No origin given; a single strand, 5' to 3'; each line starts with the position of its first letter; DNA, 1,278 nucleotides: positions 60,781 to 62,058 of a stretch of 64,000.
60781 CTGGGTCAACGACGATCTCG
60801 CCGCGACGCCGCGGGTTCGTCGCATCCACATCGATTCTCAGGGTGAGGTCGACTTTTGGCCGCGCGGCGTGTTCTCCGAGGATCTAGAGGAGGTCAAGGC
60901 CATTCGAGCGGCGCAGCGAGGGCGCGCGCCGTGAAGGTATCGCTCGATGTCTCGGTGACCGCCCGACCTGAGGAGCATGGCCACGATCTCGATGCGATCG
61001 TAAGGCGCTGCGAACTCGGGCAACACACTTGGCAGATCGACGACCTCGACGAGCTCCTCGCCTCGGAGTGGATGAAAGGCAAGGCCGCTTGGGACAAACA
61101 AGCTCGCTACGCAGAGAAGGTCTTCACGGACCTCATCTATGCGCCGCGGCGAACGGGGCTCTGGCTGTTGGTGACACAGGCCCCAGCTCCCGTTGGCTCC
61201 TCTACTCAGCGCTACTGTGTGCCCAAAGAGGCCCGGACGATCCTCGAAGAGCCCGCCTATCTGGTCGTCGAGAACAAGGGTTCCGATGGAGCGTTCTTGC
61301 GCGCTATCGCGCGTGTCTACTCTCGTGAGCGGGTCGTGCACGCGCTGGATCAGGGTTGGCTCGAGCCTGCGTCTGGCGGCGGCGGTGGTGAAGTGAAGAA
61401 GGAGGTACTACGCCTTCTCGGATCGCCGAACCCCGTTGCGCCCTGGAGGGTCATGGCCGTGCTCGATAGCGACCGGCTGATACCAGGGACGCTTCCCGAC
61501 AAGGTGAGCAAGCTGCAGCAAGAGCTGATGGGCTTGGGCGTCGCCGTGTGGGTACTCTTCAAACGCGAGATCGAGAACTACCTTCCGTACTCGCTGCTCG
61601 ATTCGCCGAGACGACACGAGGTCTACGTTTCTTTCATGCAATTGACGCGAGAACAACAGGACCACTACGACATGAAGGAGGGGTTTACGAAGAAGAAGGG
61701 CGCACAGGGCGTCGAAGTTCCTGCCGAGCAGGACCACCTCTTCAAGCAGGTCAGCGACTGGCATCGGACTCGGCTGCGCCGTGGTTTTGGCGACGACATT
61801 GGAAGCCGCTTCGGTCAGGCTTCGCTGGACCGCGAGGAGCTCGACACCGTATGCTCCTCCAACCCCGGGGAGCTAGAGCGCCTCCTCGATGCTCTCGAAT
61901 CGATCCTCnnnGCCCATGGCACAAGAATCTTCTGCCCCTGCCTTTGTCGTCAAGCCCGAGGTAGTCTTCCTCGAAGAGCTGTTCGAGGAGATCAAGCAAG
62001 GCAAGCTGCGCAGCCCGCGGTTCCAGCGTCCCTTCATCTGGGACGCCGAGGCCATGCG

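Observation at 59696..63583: Three-gene ATPase, Toprim and DUF262 cassette directly downstream of sucCD: candidate uncharacterised defence system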

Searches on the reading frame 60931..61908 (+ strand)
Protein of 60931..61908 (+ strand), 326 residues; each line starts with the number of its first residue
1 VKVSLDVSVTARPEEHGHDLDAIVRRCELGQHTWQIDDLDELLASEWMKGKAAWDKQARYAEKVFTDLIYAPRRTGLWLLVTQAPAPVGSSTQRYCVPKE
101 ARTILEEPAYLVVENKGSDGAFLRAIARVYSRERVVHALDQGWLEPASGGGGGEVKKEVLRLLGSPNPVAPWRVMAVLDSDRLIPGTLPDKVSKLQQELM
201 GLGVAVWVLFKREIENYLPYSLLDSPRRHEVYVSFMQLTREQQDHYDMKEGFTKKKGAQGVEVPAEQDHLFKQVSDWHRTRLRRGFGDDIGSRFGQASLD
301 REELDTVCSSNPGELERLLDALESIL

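Call 3: search_protein_families(library=pfam, proteins=[window:60931-61908:+], max_evalue=1)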
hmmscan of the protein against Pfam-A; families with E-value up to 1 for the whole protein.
window:60931-61908:+ (326 aa): 0 families

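Call 4: search_protein_families(library=padloc, proteins=[window:60931-61908:+], max_evalue=1)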
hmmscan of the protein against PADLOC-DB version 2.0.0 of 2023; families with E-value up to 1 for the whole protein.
window:60931-61908:+ (326 aa): 1 family
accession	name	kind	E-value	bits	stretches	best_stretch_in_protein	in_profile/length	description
PDLC04708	PDC-M55B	-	2.9e-51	173.2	1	1-326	1-315/315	-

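Call 5: search_protein_families(library=ncbifam, proteins=[window:60931-61908:+], max_evalue=1)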
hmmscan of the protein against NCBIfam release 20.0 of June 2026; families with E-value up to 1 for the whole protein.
window:60931-61908:+ (326 aa): 0 families

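Call 20: find_homologous_proteins(query=window:60931-61908:+, max_evalue=0.001)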
Query window:60931-61908:+ (326 aa): 12 proteins with E <= 0.001 among 5463 candidates.
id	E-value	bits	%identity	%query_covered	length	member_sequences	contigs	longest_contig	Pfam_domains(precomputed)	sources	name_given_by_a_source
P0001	2.6e-218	742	100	100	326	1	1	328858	-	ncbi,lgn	-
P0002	4.2e-185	633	87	100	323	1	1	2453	-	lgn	-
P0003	1.5e-106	374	56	100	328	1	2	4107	-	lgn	-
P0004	2.0e-82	295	46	100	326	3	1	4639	-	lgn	-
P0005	2.9e-80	288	46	100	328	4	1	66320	-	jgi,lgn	jgi:hypothetical protein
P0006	2.6e-71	259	42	100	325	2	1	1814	-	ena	-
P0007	2.2e-45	173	38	91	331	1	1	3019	-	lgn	-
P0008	5.4e-42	162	36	100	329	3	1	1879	-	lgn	-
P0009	8.2e-25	106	40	58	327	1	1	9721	-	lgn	-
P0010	7.3e-13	67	27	100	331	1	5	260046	-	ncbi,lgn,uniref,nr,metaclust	ncbi:hypothetical protein [Candidatus Marithrix sp. Canyon 246]|uniref:hypothetical protein n=1 Tax=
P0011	9.8e-13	66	28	68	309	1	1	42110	-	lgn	-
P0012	1.1e-11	63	32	60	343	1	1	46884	-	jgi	jgi:hypothetical protein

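Call 24: find_related_loci(query=A1, collection=genome_contigs, flank=8000)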
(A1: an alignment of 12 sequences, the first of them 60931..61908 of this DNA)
Query A1 (326 aa) in genome_contigs; peptide patterns used: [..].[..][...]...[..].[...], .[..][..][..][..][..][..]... (x = any residue, [..] = any of these).
48 stretches matched a pattern; 34 encode a relative of the query (tblastn E <= 1e-3); 34 distinct loci.
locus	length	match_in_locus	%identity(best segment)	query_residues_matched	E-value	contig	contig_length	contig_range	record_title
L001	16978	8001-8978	43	1-326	1e-75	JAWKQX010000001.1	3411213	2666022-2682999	MAG: Kofleriaceae bacterium isolate BC1.218 BC1.218.fa-1, whole genome shotgun sequence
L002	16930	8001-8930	36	18-323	3e-52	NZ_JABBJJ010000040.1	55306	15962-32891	Pyxidicoccus fallax strain DSM 14698 NODE_40_length_55306_cov_29.4254, whole genome shotgun sequence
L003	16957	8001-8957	36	20-326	9e-52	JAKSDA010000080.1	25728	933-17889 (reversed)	MAG: Proteobacteria bacterium isolate MAG.37 k141_1481856, whole genome shotgun sequence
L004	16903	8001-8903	37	20-326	3e-51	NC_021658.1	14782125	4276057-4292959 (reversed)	Sorangium cellulosum So0157-2, complete sequence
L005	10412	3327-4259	35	20-326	1e-49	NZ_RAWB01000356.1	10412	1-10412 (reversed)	Corallococcus llansteffanensis strain CA051B NODE_356_10412_cov_25.1964, whole genome shotgun sequence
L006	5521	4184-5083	35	30-326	5e-49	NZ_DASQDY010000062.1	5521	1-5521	MAG: Archangium sp. isolate SMAG_U11739 k141_423480, whole genome shotgun sequence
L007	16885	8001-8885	37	30-326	2e-48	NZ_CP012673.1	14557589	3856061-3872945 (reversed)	Sorangium cellulosum strain So ce26 chromosome, complete genome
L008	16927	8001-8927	31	20-326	1e-47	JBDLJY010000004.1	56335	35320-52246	MAG: Pseudomonadota bacterium isolate MAG115 MAG115_4, whole genome shotgun sequence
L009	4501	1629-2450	29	20-326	9e-39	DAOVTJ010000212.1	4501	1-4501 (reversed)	MAG TPA_asm: Thiomargarita sp. isolate CSMAG_1650 CSMAG_1650_k141_423308_length_4501_cov_11.5362, whole genome shotgun s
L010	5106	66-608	32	143-326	4e-27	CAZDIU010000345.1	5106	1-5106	MAG TPA_asm: uncultured Desulfobacterales bacterium isolate binchicken_co168_310 genome assembly, contig: NODE_23601_len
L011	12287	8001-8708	30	100-326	6e-25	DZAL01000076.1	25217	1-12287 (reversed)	MAG TPA_asm: Thiomargarita sp. isolate SulCav_PC08_66_44_25 SulCav_PC08-66_1230_length_25217_cov_15.307209, whole genome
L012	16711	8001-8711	31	91-325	5e-25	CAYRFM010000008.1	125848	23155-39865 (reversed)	MAG TPA_asm: uncultured Holophagae bacterium isolate SRP090828_co2_159 genome assembly, contig: NODE_43_length_125848_co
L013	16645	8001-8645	39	105-319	1e-24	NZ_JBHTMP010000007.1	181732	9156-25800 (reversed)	Micromonospora sonneratiae strain JCM 31037 GCM70027354_148, whole genome shotgun sequence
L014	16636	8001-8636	34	101-296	4e-23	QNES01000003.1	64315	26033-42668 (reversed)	MAG: Gammaproteobacteria bacterium isolate B20_G6 B20_Guay6_scaffold_00040, whole genome shotgun sequence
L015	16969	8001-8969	28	1-322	3e-22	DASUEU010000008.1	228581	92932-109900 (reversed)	MAG TPA_asm: Thermoanaerobaculia bacterium isolate SMAG_U1361 k141_234586, whole genome shotgun sequence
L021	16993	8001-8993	27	1-326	6e-15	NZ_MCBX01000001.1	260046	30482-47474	Candidatus Marithrix sp. Canyon 246 clone 3 NODE_2_length_260046_cov_196.351_ID_853, whole genome shotgun sequence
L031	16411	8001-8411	33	94-219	6e-10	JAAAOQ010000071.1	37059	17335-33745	MAG: Gammaproteobacteria bacterium isolate GSL.Bin27 NODE_520_length_37059_cov_0.344253, whole genome shotgun sequence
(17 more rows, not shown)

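Call 29: find_encoding_contigs(protein=P0001, flank=10000, max_places=4)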
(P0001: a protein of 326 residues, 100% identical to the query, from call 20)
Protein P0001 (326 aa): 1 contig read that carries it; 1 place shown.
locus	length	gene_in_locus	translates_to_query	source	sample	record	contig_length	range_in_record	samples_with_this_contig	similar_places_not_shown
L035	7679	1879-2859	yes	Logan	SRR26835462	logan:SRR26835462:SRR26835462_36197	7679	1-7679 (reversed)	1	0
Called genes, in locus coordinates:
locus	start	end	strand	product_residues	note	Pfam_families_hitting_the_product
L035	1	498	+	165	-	?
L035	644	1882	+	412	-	PF13175:AAA_15, PF13304:AAA_21 (faint), PF13175:AAA_15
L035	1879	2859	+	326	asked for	-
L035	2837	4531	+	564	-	PF03235:GmrSD_N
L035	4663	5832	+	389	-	-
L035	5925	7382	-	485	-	PF02310:B12-binding (weak), PF04055:Radical_SAM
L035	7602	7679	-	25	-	?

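Call 31: predict_structure(alignment_id=A1)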
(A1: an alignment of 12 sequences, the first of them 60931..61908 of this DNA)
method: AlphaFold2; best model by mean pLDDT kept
length: 326 residues; sequences in the alignment: 12
mean_pLDDT: 89.6   pTM: 0.85
mean pLDDT of the five models: 89.6, 87.4, 84.3, 84.1, 83.8
residues with pLDDT >= 90: 220; 70-90: 93; 50-70: 13; < 50: 0
segments of 3 or more residues with pLDDT < 50: none
pLDDT, mean of each block of 10 residues (from residue 1): 92 91 92 91 90 78 88 77 86 88 92 92 93 92 91 88 86 93 91 95 94 94 91 96 94 73 82 92 92 84 94 94 88
secondary structure, 60 per line:
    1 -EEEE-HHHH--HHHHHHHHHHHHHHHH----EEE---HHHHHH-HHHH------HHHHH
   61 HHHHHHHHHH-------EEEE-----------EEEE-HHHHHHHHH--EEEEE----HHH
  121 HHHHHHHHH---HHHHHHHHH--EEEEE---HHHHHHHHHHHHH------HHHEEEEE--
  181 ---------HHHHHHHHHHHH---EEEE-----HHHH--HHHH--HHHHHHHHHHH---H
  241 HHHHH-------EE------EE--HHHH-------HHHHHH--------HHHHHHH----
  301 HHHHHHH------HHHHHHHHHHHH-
elements in order: E2-5 H7-10 H13-28 E33-35 H39-44 H46-49 H56-70 E78-81 E93-96 H98-106 E109-113 H118-129 H133-141 E144-148 H152-164 E174-178 H190-201 E205-208 H214-217 H220-223 H226-236 H240-245 H265-268 H276-281 H290-296 H301-307 H314-325

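Call 33: search_protein_representatives(alignment_id=A1)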
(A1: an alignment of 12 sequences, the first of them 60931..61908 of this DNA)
Query: 12 sequences, 328 profile positions. Proteins with E-value up to 0.001 (for the whole library): 2025; up to 1e-10: 1508; up to 1e-30: 727. The best 150 are listed.
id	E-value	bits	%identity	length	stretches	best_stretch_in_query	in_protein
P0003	4.5e-132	456.9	-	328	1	1-328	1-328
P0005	4.5e-132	456.9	-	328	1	1-328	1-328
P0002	1.2e-131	455.5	-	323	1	1-328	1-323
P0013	2.3e-103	362.6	-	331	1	1-328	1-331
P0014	7.5e-90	318.2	-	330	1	1-328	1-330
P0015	7.5e-87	308.3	-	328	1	1-328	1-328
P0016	7.7e-84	298.4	-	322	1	1-328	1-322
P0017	1.4e-83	297.5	-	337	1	1-328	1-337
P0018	1.5e-83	297.5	-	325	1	1-327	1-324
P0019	5.0e-81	289.2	-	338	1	1-328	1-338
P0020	1.5e-80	287.7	-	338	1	1-328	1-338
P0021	3.0e-80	286.6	-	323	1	1-328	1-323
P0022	4.0e-79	282.9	-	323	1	1-328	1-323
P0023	8.2e-79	281.9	-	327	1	1-327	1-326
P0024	4.1e-78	279.6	-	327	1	1-328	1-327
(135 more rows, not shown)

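Call 36: search_protein_families(library=pfam, alignment_id=A2, max_evalue=1)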
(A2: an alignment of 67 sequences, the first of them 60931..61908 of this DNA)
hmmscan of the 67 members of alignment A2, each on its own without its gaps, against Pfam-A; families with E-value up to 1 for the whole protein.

A. member 1, window:60931-61908:+ (326 aa): 0 families

B. families by the number of members that match (of 67 scanned): 35 families (the first 25 are shown)
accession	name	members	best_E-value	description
PF08621.15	RPAP1_N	2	0.032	RPAP1-like, N-terminal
PF20381.4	Rv1476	1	0.0016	Membrane protein Rv1476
PF06041.17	DUF924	1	0.0031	Bacterial protein of unknown function (DUF924)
PF10742.14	DUF2555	1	0.0051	Protein of unknown function (DUF2555)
PF07730.19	HisKA_3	1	0.0091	Histidine kinase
PF07794.16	DUF1633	1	0.016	Protein of unknown function (DUF1633)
PF10625.14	UspB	1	0.024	Universal stress protein B (UspB)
PF02905.19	EBV-NA1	1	0.027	Epstein Barr virus nuclear antigen-1, DNA-binding domain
PF13439.12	Glyco_transf_4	1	0.058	Glycosyltransferase Family 4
PF13500.12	AAA_26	1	0.065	AAA domain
PF12698.13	ABC2_membrane_3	1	0.069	ABC-2 family transporter protein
PF05762.20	VWA_CoxE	1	0.076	VWA domain containing CoxE-like protein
PF18819.6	MuF_C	1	0.08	Phage MuF-C-terminal domain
PF08876.17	DUF1836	1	0.09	Domain of unknown function (DUF1836)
PF03237.21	Terminase_6N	1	0.096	Terminase large subunit, T4likevirus-type, N-terminal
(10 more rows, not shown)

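Call 37: search_solved_structures(query=A2, max_evalue=10, show_alignments=3)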
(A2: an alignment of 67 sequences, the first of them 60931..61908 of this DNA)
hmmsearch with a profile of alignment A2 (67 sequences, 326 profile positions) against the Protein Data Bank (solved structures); distinct sequences matched with E-value up to 10: 10.
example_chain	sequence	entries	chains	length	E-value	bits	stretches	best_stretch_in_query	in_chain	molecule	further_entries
8snb_1P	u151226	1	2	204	0.034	16.7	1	215-271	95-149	FAM166C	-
3s44_A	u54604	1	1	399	0.26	13.8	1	221-264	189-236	Alpha-2,3/2,6-sialyltransferase/sialidase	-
8sv2_A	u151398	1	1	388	0.26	13.8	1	221-264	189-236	Alpha-2,3/2,6-sialyltransferase/sialidase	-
2c84_A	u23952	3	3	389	0.27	13.8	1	221-264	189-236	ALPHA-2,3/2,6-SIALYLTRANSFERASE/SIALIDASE | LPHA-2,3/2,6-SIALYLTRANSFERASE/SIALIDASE | PROTEIN PM0188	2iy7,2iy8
2c83_A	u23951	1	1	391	0.27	13.8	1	221-264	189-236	HYPOTHETICAL PROTEIN PM0188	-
2ii6_A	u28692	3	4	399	0.27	13.8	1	221-264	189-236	Alpha-2,3/2,6-sialyltransferase/sialidase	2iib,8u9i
2ex0_A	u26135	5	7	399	0.28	13.7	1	221-264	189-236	a2,3-sialyltransferase, a2,6-sialyltransferase | Alpha-2,3/2,6-sialyltransferase/sialidase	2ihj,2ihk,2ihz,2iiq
2ilv_A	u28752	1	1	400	0.28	13.7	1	221-264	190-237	Alpha-2,3/2,6-sialyltransferase/sialidase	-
2ex1_A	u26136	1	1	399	0.29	13.6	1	221-264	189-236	a2,3-sialyltransferase, a2,a6-sialyltransferase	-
9i5v_J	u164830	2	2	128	1.6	11.2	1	203-223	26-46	Small ribosomal subunit protein uS9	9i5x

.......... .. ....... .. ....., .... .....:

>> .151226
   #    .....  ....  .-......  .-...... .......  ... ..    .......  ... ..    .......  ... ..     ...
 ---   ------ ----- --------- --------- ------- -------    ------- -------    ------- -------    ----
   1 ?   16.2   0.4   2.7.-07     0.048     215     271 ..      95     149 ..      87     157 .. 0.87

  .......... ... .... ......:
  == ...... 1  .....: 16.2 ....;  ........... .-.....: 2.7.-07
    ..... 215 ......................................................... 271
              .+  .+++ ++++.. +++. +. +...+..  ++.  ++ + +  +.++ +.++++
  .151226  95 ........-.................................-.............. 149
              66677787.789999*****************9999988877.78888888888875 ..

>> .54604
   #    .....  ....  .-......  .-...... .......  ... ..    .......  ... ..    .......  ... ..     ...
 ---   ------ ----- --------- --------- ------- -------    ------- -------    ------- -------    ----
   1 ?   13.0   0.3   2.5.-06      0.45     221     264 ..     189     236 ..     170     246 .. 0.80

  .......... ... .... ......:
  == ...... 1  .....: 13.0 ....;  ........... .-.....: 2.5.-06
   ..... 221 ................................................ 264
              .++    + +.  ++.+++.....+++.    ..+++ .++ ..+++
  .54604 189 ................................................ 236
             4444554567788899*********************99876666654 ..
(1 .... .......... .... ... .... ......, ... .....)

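Call 50: find_encoding_contigs(protein=P0005, flank=8000, max_places=2)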
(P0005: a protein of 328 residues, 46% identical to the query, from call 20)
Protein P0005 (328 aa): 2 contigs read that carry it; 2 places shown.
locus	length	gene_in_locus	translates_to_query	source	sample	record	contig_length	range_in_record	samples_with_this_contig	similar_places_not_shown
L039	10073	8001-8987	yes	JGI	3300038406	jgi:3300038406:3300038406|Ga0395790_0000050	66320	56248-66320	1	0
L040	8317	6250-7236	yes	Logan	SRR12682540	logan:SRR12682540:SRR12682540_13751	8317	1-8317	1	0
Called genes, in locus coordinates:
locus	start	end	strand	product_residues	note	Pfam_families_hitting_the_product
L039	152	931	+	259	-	PF00005:ABC_tran, PF13304:AAA_21 (faint)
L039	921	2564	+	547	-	PF00528:BPD_transp_1, PF04069:OpuAC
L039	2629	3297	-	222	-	-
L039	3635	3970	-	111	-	PF00072:Response_reg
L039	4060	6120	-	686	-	PF02310:B12-binding (weak), PF04055:Radical_SAM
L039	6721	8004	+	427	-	PF13175:AAA_15 (weak), PF13304:AAA_21 (faint), PF13175:AAA_15 (weak)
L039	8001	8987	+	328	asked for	-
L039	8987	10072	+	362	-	?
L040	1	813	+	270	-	?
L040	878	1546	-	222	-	-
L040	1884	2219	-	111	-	PF00072:Response_reg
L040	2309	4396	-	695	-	PF02310:B12-binding (weak), PF04055:Radical_SAM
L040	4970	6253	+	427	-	PF13175:AAA_15 (weak), PF13304:AAA_21 (faint), PF13175:AAA_15 (weak)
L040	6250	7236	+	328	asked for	-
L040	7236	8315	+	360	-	?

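Call 56: search_protein_families(library=padloc, alignment_id=A4, max_evalue=0.00001)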
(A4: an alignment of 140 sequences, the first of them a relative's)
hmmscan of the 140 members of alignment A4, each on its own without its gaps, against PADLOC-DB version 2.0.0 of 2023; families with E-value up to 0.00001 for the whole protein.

A. member 1, L001:6227-6529:- (101 aa): 0 families

B. families by the number of members that match (of 140 scanned): 385 families (the first 25 are shown)
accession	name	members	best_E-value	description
PDLC04176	HEC-01A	3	3.2e-50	-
PDLC04175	HEC-01A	3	1.3e-42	-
PDLC04177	HEC-01A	3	9.6e-40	-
PDLC00292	PtuA1|PtuA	3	1.1e-31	AAA ATPase domain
PDLC02980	AriA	3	2.2e-31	-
PDLC04180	HEC-01A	3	1.2e-30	-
PDLC03878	NsnB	3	6.4e-30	-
PDLC02979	AriA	3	2e-23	-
PDLC02981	AriAB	3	3.4e-18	-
PDLC00064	GajA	3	1e-09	AAA ATPase domain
PDLC00310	PtuA1|PtuA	2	1.4e-172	AAA ATPase domain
PDLC00278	PtuA1|PtuA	2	1.3e-146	AAA ATPase domain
PDLC04182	HEC-01A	2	5.2e-124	-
PDLC00299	PtuA1|PtuA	2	5.1e-100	AAA ATPase domain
PDLC02913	ATPase_I-A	2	3e-96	-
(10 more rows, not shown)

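Call 57: search_protein_families(library=pfam, alignment_id=A4, max_evalue=0.00001)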
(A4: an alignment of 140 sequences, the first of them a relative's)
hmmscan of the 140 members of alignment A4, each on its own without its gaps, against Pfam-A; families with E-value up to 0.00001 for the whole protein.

A. member 1, L001:6227-6529:- (101 aa): 0 families

B. families by the number of members that match (of 140 scanned): 165 families (the first 25 are shown)
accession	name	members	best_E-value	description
PF13304.12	AAA_21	3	4.1e-34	AAA domain, putative AbiEii toxin, Type IV TA system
PF00072.30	Response_reg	3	6e-30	Response regulator receiver domain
PF04542.20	Sigma70_r2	3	7.7e-24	Sigma-70 region 2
PF13175.12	AAA_15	3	3.2e-21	AAA ATPase domain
PF04545.22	Sigma70_r4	3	3.7e-19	Sigma-70, region 4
PF01255.24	Prenyltransf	2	4.6e-77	Putative undecaprenyl diphosphate synthase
PF01641.26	SelR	2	1e-48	SelR domain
PF00571.33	CBS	2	8.5e-30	CBS domain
PF02518.31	HATPase_c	2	1.1e-29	Histidine kinase-, DNA gyrase B-, and HSP90-like ATPase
PF01618.21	MotA_ExbB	2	1.5e-26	MotA/TolQ/ExbB proton channel family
PF00486.34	Trans_reg_C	2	9.9e-26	Transcriptional regulatory protein, C terminal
PF00561.26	Abhydrolase_1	2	7.4e-25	alpha/beta hydrolase fold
PF13476.12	AAA_23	2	2.3e-21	AAA domain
PF07669.17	Eco57I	2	1.8e-18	Eco57I restriction-modification methylase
PF00512.31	HisKA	2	6.7e-18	His Kinase A (phospho-acceptor) domain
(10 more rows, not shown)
